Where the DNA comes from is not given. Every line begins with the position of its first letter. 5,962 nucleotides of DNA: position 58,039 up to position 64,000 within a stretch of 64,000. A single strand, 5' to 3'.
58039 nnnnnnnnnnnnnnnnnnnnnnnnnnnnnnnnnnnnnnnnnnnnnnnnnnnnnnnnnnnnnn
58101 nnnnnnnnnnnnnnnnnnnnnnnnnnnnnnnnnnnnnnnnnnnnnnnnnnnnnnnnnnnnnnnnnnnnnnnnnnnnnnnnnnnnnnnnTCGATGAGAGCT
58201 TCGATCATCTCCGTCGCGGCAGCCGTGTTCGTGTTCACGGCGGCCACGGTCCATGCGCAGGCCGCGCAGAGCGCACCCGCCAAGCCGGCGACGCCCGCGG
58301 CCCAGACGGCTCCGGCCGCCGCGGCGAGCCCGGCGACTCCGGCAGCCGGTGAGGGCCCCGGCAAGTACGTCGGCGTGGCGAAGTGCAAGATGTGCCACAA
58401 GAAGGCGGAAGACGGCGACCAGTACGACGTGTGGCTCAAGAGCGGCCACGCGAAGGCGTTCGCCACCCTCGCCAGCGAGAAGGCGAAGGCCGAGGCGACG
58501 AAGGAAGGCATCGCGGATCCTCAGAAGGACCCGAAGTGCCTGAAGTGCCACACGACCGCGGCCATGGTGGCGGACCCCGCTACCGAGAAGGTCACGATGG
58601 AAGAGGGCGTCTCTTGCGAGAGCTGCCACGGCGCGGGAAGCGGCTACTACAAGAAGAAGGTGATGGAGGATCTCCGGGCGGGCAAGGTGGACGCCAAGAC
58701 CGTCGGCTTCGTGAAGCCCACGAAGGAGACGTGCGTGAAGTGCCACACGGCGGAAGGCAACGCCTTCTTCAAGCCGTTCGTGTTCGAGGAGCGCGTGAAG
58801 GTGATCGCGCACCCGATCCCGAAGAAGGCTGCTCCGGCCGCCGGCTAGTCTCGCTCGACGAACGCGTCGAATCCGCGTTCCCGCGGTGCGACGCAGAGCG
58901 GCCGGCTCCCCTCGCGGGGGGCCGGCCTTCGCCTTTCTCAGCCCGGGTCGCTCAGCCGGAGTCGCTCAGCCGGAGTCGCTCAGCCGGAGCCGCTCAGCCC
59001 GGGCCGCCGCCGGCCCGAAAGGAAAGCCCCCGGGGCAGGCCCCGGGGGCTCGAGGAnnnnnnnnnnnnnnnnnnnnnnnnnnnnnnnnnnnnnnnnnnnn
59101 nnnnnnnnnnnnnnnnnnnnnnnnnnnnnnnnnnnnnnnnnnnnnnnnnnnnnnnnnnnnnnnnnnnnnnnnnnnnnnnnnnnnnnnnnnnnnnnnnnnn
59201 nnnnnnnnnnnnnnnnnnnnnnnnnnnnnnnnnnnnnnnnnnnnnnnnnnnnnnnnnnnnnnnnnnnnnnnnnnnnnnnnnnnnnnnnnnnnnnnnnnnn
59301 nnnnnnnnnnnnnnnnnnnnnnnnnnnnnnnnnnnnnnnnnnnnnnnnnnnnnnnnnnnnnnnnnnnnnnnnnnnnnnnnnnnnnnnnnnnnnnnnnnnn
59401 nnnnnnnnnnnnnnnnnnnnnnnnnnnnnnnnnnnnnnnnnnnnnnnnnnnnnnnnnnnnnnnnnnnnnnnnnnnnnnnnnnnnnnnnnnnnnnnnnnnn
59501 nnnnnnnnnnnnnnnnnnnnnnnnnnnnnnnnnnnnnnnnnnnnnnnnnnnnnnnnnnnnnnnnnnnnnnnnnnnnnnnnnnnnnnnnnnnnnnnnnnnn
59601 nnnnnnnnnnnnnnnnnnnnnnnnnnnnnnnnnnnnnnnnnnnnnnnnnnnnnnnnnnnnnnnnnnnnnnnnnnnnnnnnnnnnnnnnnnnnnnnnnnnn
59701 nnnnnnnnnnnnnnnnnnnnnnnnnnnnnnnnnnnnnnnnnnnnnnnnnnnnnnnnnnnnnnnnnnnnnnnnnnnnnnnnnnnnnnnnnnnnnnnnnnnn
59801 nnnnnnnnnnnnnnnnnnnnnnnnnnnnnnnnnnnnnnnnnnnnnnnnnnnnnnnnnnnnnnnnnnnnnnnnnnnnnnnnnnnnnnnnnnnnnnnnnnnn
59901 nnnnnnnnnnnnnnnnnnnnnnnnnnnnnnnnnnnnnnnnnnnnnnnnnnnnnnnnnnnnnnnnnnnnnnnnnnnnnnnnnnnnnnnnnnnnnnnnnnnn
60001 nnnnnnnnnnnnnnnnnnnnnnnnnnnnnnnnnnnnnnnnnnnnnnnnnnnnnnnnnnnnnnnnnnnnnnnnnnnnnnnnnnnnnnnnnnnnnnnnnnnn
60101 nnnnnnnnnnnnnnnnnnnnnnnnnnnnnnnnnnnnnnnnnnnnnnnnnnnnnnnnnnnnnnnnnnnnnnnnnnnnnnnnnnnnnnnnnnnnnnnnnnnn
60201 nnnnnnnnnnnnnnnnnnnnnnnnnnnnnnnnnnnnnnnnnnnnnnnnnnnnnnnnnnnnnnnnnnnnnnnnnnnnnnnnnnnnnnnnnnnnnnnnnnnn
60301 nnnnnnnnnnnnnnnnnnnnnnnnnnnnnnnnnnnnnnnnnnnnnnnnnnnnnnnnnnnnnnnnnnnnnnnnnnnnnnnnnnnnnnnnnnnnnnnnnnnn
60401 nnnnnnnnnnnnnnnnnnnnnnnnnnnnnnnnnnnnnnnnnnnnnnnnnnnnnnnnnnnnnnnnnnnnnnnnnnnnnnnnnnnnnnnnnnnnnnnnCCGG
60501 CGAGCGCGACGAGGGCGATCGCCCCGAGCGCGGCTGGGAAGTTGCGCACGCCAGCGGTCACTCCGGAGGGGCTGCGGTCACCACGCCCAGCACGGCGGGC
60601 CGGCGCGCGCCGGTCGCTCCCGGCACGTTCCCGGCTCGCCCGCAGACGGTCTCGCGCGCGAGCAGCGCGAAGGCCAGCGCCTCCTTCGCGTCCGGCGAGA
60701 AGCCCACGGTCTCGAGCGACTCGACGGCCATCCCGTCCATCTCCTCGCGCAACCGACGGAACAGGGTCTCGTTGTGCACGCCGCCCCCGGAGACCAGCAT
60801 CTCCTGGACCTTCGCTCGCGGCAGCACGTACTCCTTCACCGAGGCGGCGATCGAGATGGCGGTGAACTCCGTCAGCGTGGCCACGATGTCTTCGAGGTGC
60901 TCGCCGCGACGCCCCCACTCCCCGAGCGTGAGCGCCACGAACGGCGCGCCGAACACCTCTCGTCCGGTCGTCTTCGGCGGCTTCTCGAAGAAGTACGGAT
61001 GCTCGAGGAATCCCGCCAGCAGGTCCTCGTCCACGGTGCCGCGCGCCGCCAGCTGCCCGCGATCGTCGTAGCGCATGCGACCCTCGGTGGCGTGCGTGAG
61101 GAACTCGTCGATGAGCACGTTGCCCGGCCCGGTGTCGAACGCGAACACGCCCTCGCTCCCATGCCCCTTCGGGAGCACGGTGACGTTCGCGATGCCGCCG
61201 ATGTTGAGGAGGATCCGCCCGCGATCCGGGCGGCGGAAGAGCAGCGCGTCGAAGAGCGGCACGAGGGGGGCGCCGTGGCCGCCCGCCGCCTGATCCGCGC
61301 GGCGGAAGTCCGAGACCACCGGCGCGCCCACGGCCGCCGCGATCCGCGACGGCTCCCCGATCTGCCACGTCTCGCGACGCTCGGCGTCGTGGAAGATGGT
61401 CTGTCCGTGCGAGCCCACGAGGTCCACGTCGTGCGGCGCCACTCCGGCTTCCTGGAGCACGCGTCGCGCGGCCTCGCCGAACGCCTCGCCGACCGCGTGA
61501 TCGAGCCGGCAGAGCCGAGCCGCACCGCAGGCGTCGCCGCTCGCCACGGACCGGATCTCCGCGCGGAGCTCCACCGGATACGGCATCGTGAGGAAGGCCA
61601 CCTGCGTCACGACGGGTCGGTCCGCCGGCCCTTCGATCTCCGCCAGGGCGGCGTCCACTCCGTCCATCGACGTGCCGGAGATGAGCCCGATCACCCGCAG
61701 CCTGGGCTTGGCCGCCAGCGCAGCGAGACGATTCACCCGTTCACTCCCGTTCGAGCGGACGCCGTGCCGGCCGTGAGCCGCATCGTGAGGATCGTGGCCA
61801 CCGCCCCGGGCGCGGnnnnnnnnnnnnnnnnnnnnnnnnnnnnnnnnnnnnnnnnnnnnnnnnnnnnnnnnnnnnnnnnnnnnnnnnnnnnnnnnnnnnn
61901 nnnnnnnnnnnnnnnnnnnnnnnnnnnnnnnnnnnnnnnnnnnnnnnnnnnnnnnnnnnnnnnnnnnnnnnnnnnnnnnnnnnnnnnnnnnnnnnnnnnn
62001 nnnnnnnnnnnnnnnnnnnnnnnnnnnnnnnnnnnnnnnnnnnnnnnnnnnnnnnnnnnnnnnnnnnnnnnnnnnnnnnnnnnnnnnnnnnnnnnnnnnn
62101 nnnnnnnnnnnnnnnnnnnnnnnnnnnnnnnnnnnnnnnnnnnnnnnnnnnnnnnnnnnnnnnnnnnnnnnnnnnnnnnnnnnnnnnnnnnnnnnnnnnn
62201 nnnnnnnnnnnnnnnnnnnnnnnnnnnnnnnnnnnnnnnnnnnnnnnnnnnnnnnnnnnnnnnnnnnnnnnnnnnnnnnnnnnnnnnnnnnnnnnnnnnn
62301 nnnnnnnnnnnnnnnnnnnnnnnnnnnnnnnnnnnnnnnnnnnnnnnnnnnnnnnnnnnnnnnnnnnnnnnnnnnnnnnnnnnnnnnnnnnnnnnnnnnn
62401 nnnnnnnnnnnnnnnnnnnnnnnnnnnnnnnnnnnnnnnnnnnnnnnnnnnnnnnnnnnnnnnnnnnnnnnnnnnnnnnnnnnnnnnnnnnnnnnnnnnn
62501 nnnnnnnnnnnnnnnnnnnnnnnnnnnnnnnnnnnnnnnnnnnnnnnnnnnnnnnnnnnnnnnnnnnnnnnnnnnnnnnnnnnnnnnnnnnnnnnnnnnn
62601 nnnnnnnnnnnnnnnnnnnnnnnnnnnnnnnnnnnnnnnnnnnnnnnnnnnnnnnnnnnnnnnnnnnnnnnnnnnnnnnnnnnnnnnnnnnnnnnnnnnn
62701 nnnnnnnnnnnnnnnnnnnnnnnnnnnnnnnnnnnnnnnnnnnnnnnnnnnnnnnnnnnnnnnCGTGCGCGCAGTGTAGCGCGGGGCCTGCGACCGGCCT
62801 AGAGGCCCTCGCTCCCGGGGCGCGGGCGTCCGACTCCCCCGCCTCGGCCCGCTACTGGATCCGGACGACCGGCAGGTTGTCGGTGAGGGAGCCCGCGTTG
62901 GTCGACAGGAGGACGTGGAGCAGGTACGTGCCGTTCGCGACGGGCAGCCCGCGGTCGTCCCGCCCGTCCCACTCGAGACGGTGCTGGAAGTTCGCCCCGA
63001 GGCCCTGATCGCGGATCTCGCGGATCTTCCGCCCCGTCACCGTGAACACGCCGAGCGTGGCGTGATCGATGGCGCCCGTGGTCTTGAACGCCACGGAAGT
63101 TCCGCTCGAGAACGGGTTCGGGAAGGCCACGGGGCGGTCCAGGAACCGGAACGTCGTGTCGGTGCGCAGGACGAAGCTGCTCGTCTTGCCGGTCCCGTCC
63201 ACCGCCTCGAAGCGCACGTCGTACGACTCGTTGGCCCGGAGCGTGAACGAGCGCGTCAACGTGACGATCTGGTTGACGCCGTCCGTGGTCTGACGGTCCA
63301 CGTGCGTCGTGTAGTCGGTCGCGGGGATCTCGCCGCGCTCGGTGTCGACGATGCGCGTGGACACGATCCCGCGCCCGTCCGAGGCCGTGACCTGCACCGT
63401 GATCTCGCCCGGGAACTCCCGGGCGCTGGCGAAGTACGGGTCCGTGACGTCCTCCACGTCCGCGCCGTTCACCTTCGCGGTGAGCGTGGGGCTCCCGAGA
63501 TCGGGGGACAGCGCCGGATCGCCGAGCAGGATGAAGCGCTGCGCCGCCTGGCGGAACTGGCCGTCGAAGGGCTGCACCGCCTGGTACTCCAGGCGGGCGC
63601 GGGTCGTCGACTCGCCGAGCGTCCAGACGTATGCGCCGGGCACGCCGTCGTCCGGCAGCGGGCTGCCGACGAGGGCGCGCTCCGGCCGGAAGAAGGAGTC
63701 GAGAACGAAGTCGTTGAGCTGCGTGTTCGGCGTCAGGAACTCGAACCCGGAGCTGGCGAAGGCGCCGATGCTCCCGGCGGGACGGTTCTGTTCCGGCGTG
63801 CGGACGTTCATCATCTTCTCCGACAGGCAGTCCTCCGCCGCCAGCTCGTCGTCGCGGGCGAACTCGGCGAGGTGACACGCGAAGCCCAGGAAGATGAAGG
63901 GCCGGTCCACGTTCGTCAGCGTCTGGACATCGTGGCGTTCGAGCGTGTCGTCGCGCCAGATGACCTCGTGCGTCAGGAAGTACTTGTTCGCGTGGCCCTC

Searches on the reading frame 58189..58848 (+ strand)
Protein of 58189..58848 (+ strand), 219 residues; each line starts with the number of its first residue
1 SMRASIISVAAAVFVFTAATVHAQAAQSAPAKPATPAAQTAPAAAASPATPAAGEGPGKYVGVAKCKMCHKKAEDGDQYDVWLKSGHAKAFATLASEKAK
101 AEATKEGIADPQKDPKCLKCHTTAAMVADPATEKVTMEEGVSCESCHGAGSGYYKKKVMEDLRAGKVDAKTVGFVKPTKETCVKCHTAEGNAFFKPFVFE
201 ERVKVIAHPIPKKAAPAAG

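Call 8: search_protein_families(library=pfam, proteins=[window:58189-58848:+], max_evalue=0.01)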
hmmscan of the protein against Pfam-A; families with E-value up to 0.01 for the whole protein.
window:58189-58848:+ (219 aa): 8 families
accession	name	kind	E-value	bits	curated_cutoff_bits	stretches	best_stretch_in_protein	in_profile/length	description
PF13435.11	Cytochrome_C554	-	2.4e-17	64.1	20.8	1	65-148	1-84/84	Cytochrome c554 and c-prime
PF22113.1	Mtrc-MtrF_II-IV_dom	-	1.6e-08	34.7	30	1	58-190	23-167/176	Outer membrane cytochrome MtrC/MtrF-like, domains II/IV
PF14522.11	Cytochrome_C7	-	5.1e-07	29.9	24.8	1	113-187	12-67/67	Cytochrome c7 and related cytochrome c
PF00684.25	DnaJ_CXXCXGXG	-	0.00021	21.9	32.7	1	110-151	10-52/65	DnaJ central domain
PF09699.15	Paired_CXXCH_1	-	0.00057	20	20.6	0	139-188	6-38/41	Doubled CXXCH motif (Paired_CXXCH_1)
PF14537.11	Cytochrom_c3_2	-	0.00064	20.6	25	1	113-188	5-66/79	Cytochrome c3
PF02085.21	Cytochrom_CIII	-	0.0012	19.6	22.9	0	64-147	31-101/101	Class III cytochrome C family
PF22678.1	Cytochrom_c_NrfB-like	-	0.0043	17.9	27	0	143-189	1-43/89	Cytochrome c-type protein NrfB-like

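Call 9: search_protein_families(library=ncbifam, proteins=[window:58189-58848:+], max_evalue=0.01)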
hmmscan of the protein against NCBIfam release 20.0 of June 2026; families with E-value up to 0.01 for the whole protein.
window:58189-58848:+ (219 aa): 8 families
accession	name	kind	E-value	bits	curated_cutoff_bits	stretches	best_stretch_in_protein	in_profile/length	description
NF041198.1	UshA_like_PCGU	equivalog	2e-18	66.3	275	1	58-194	403-516/519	UshA-like (seleno)protein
NF043010.1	Cyt554_Nsmonas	equivalog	4.3e-07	29.6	400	1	59-157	27-125/238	cytochrome c-550 CycA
NF008659.0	PRK11659.1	equivalog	4.7e-06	26.4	184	1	90-189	20-120/188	cytochrome c nitrite reductase pentaheme subunit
TIGR03508.1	decahem_SO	subfamily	1.4e-05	24.7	192.2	1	64-190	71-200/258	DmsE family decaheme c-type cytochrome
TIGR03507.1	decahem_SO1788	subfamily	1.5e-05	23.6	209.3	2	142-188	578-626/672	OmcA/MtrC family decaheme c-type cytochrome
NF041028.1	decahem_GSU2203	exception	0.0001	21.6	325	1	65-190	103-211/317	GSU2203 family decaheme c-type cytochrome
TIGR03146.1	cyt_nit_nrfB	equivalog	0.0053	17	166.6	1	112-188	9-93/145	cytochrome c nitrite reductase pentaheme subunit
NF041895.1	choice_anch_V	domain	0.0088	16.1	42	0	44-84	8-44/150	choice-of-anchor V domain-containing protein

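Call 80: search_solved_structures(query=window:58189-58845:+, max_evalue=1)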
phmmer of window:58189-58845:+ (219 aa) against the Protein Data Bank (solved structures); distinct sequences matched with E-value up to 1: 8.
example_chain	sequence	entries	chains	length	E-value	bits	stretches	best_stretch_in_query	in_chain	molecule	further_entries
6i5b_A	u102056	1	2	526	6.2e-08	35.8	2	70-191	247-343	Uncharacterized protein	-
1bvb_A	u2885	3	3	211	1.6e-05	27.9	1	60-166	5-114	CYTOCHROME C-554 | CYTOCHROME C554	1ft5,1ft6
9fia_B9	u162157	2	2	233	0.012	18.5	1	20-65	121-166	DnaJ domain-containing protein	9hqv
3ouq_A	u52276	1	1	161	0.015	18.2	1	85-148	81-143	Cytochrome c family protein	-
4rkm_A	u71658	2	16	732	0.021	17.8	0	131-151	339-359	MccA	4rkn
3ov0_A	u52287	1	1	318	0.059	16.3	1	85-174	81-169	Cytochrome c family protein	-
8ydl_A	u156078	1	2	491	0.11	15.4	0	48-76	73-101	Fusion glycoprotein F2, F1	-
9yuq_N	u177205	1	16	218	0.54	13.1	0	159-191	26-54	Putative multiheme cytochrome c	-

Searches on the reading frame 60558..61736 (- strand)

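Call 77: search_protein_families(library=ncbifam, proteins=[window:60558-61736:-], max_evalue=1e-10)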
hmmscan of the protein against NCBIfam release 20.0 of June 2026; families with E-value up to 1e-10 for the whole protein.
window:60558-61736:- (392 aa): 14 families
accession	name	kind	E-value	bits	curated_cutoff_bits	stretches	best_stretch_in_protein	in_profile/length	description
NF007148.0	PRK09585.3-2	equivalog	9.2e-135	449.2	387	1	10-388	6-384/386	anhydro-N-acetylmuramic acid kinase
NF007151.0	PRK09585.3-6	equivalog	2.9e-127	424.7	599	1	1-387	1-395/396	anhydro-N-acetylmuramic acid kinase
NF007142.0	PRK09585.2-1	equivalog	4.9e-115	384.5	435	1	14-389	5-382/384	anhydro-N-acetylmuramic acid kinase AnmK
NF007146.0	PRK09585.2-6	equivalog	1.7e-113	379.4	440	1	13-388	1-367/391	anhydro-N-acetylmuramic acid kinase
NF007139.0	PRK09585.1-3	equivalog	1.4e-107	360.1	367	1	15-388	6-369/370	anhydro-N-acetylmuramic acid kinase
NF007143.0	PRK09585.2-2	equivalog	1.3e-100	336.9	533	1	14-387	2-379/382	anhydro-N-acetylmuramic acid kinase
NF007149.0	PRK09585.3-4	equivalog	6.8e-91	305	616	1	2-371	6-381/399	anhydro-N-acetylmuramic acid kinase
NF007138.0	PRK09585.1-1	equivalog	2.3e-90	303.4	588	1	14-389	5-367/370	anhydro-N-acetylmuramic acid kinase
NF007145.0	PRK09585.2-5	equivalog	1.9e-89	300.6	514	1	14-387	2-376/379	anhydro-N-acetylmuramic acid kinase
NF007141.0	PRK09585.1-5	equivalog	1.6e-88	297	352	1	13-387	4-365/370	anhydro-N-acetylmuramic acid kinase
NF007150.0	PRK09585.3-5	equivalog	5.4e-82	275.8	585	1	13-389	3-385/393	anhydro-N-acetylmuramic acid kinase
NF007140.0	PRK09585.1-4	equivalog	1.9e-69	234.7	605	1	16-386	17-379/382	anhydro-N-acetylmuramic acid kinase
NF007147.0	PRK09585.3-1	equivalog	1.9e-63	214.7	822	1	14-386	2-361/393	anhydro-N-acetylmuramic acid kinase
NF007144.0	PRK09585.2-3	equivalog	3.1e-60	204.2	436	1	12-386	5-355/358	anhydro-N-acetylmuramic acid kinase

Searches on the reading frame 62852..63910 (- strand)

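Call 77: search_protein_families(library=ncbifam, proteins=[window:62852-63910:-], max_evalue=1e-10)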
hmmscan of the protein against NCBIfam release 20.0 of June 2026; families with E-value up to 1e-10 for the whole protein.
window:62852-63910:- (352 aa): 1 family
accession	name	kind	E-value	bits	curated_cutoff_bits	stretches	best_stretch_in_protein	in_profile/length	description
NF033707.1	T9SS_sortase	equivalog_domain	3.4e-12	44.8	420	0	242-340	982-1082/1095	type IX secretion system sortase PorU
